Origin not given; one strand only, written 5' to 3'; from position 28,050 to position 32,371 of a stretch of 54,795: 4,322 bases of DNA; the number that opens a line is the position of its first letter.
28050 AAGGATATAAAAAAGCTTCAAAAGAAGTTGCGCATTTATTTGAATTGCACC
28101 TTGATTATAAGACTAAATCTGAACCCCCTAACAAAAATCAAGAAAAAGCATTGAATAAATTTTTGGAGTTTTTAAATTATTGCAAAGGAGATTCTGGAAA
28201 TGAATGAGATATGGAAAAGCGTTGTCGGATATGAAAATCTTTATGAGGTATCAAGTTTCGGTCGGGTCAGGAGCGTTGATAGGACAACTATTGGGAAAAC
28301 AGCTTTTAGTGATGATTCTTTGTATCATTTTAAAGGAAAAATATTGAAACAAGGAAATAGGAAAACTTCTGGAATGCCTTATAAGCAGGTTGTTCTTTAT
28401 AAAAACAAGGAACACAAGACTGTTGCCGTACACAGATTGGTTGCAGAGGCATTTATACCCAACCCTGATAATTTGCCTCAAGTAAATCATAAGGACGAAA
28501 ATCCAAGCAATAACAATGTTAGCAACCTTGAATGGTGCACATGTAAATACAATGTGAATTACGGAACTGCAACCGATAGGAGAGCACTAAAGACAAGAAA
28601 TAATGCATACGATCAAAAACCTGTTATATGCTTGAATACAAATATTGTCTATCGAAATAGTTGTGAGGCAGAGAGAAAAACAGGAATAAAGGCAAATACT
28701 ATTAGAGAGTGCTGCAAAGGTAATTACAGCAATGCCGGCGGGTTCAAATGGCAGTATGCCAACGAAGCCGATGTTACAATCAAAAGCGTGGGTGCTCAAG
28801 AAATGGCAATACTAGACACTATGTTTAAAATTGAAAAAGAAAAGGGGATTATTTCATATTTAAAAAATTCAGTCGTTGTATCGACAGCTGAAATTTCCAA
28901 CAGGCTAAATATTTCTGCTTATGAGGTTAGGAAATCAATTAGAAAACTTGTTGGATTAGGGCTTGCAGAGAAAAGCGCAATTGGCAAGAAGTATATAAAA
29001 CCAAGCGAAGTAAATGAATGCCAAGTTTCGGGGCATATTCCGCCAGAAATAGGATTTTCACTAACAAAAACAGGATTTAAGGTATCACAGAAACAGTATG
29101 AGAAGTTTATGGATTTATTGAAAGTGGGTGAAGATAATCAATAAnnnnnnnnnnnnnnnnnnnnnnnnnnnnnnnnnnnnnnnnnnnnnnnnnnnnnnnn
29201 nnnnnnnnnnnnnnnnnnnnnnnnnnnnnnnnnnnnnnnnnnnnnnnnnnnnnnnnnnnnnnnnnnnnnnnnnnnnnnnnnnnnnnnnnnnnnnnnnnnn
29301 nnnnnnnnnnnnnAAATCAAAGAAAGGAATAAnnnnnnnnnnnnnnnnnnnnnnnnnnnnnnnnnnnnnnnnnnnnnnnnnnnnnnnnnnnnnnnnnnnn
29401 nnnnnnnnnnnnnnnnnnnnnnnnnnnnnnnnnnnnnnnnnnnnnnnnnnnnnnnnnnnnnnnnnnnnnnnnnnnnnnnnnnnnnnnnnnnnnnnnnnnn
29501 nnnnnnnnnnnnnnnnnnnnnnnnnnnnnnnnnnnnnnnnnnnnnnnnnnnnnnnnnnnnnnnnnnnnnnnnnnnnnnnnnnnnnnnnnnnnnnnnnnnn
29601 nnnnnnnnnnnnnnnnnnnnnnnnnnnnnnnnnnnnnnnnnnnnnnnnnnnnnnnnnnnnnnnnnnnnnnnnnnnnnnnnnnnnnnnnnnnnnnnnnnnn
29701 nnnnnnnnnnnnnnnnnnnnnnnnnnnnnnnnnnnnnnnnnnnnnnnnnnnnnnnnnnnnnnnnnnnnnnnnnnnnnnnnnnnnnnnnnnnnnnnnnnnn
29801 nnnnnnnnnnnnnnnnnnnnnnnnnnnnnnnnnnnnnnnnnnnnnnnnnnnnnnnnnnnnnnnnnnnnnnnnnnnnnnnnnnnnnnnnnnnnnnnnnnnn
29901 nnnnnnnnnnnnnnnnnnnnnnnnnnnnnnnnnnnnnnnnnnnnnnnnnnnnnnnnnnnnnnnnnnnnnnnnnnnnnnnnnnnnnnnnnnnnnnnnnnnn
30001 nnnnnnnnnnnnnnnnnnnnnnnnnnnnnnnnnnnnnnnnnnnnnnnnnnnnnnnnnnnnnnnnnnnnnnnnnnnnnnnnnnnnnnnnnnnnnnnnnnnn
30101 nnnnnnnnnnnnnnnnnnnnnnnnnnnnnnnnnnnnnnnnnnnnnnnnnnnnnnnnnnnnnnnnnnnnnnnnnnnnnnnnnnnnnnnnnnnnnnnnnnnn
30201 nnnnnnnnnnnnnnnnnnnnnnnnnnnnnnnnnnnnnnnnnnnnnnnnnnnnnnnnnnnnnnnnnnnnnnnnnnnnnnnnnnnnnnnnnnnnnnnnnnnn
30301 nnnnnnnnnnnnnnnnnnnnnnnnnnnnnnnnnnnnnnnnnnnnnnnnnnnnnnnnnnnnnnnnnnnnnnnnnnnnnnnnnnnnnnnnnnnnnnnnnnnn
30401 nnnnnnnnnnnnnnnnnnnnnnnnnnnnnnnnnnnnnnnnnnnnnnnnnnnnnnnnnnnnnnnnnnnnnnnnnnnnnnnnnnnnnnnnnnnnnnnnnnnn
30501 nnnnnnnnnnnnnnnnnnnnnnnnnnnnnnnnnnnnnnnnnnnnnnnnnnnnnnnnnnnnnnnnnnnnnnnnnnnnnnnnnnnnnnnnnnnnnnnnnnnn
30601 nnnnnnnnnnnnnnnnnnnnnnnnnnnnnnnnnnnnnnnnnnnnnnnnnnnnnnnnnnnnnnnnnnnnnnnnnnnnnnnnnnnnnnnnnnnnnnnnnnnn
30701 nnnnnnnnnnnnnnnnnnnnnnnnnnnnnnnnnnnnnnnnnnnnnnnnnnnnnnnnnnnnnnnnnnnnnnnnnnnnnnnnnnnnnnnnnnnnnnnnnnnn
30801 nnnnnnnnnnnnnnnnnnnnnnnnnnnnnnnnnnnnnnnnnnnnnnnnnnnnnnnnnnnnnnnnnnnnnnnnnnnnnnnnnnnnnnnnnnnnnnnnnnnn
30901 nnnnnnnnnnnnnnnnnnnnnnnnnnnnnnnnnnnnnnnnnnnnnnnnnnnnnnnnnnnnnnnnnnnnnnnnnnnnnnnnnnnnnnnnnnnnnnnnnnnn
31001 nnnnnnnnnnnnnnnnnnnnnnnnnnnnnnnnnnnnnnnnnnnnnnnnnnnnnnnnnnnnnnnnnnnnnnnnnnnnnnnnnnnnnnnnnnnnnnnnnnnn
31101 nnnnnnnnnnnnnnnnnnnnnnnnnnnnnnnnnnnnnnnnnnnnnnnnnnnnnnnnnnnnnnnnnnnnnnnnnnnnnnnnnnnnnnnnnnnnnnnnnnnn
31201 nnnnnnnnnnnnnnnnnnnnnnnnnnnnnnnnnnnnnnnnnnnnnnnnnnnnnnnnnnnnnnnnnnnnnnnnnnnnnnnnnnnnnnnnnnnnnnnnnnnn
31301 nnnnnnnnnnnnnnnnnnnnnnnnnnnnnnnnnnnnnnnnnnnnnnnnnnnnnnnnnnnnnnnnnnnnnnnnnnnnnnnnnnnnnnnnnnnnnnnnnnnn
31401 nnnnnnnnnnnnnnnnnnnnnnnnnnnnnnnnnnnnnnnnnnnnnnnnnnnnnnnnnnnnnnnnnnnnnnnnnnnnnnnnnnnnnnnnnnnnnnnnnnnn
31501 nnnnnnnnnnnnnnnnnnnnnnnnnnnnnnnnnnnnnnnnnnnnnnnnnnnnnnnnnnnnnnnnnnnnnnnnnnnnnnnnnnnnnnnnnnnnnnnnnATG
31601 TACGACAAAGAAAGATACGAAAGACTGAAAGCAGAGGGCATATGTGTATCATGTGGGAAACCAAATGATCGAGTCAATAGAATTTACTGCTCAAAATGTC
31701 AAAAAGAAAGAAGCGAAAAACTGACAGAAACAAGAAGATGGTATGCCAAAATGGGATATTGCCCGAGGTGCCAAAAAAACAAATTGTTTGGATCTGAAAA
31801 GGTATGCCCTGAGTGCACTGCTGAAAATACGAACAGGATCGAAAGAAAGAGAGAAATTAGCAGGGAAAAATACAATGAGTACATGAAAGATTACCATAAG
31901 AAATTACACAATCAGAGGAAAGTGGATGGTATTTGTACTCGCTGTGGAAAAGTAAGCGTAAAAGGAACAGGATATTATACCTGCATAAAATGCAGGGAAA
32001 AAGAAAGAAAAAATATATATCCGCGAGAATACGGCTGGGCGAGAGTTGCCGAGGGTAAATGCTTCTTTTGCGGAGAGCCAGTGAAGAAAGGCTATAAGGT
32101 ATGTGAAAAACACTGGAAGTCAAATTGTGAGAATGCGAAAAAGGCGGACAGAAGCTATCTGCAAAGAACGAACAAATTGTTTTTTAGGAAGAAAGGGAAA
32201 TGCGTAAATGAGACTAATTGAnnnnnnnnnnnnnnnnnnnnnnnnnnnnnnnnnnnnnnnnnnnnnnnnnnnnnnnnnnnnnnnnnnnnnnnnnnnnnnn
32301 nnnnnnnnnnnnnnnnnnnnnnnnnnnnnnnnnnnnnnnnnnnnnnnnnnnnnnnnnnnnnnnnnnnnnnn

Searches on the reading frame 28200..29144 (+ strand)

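Call 9: search_protein_families(library=phrogs, proteins=[window:28200-29144:+], max_evalue=0.00001)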
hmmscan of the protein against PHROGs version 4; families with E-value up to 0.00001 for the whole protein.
window:28200-29144:+ (314 aa): 9 families
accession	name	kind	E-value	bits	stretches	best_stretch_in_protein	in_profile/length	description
phrog_59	-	DNA, RNA and nucleotide metabolism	1e-51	177.6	1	1-247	136-314/423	HNH endonuclease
phrog_959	-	DNA, RNA and nucleotide metabolism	1e-34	120.2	1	1-138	4-122/138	HNH endonuclease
phrog_1492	-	DNA, RNA and nucleotide metabolism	1.1e-32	114.8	1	1-119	43-156/414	HNH endonuclease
phrog_37683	-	unknown function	3.4e-08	33.9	1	77-121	163-207/279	-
phrog_99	-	DNA, RNA and nucleotide metabolism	6.6e-08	33.6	1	58-118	146-201/383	HNH endonuclease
phrog_17657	-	DNA, RNA and nucleotide metabolism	3.9e-07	31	1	46-113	93-165/168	HNH endonuclease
phrog_7545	-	DNA, RNA and nucleotide metabolism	6.8e-07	30.6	1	61-114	70-125/160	HNH endonuclease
phrog_4538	-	unknown function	1.8e-06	28.1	1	133-186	391-446/447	-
phrog_20162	-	DNA, RNA and nucleotide metabolism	6.3e-06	27.5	0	113-190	10-85/88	HNH endonuclease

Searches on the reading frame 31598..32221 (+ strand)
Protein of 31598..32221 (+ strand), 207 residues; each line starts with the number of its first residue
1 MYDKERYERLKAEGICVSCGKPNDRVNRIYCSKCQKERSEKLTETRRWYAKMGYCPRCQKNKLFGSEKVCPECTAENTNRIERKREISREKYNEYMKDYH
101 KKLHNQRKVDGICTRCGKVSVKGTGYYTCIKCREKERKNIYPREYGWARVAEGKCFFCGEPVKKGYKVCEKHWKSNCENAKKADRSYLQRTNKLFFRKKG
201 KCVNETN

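Call 10: search_protein_families(library=pfam, proteins=[window:31598-32221:+], max_evalue=0.01)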
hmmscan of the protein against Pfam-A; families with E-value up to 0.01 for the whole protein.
window:31598-32221:+ (207 aa): 3 families
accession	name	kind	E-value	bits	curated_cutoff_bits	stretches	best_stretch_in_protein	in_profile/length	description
PF18912.6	DZR_2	-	0.00061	20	27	0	154-174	9-29/56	Double zinc ribbon domain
PF12773.13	DZR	-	0.0022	18.6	27.3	0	16-73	1-44/45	Double zinc ribbon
PF14526.11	Cass2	-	0.0065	17.1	27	0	83-156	24-94/150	Integron-associated effector binding protein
